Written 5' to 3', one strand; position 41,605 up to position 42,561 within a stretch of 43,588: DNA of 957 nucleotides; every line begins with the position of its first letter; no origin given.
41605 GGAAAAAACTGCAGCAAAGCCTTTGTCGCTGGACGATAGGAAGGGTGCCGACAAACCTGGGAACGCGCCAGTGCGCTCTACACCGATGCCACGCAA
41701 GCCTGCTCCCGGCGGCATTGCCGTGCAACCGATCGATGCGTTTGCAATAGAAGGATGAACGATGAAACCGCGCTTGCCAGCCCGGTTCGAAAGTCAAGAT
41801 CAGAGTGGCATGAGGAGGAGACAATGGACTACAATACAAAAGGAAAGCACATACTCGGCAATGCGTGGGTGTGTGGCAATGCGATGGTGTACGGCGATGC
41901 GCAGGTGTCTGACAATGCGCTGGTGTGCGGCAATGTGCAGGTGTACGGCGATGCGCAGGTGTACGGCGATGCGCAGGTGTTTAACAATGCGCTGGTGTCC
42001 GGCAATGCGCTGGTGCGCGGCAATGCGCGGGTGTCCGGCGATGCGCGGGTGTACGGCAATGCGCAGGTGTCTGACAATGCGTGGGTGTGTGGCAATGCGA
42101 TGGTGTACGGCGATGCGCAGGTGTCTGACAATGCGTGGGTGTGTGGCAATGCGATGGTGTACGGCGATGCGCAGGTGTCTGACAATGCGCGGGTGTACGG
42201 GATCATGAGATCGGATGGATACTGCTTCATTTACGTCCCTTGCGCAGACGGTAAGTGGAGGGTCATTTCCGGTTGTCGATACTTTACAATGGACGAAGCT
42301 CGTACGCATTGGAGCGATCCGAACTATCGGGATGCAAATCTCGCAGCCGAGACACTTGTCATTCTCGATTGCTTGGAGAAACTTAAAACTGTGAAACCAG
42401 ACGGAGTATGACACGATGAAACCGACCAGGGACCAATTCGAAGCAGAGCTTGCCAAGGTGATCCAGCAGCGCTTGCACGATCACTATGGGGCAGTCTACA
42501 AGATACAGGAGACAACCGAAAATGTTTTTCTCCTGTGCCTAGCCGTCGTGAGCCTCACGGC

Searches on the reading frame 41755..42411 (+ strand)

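Call 71: search_protein_families(library=phrogs, proteins=[window:41755-42411:+], max_evalue=0.001)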
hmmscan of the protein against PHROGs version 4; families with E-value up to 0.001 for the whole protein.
window:41755-42411:+ (218 aa): 10 families
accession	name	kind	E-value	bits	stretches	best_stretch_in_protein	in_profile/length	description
phrog_7964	-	unknown function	4.7e-44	151.3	1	34-153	73-192/269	-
phrog_5070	-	unknown function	7.9e-39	134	1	34-150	50-166/182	-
phrog_20532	-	unknown function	2.2e-15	57.9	0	63-82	1-20/100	-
phrog_36281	-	unknown function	2.4e-08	34.8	1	48-149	159-260/290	-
phrog_31248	-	unknown function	7.9e-07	30.1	0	39-105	78-144/200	-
phrog_697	-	head and packaging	3.9e-05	22.1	1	40-149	1149-1261/2079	structural protein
phrog_6566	-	unknown function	0.00011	22.8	0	49-87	84-121/147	-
phrog_5353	-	unknown function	0.00032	21.3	1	24-146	22-148/256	-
phrog_8215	-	tail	0.00061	19.2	1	49-147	136-304/1000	baseplate wedge initiator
phrog_4549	-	tail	0.00064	19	1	40-150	548-667/869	tail fiber protein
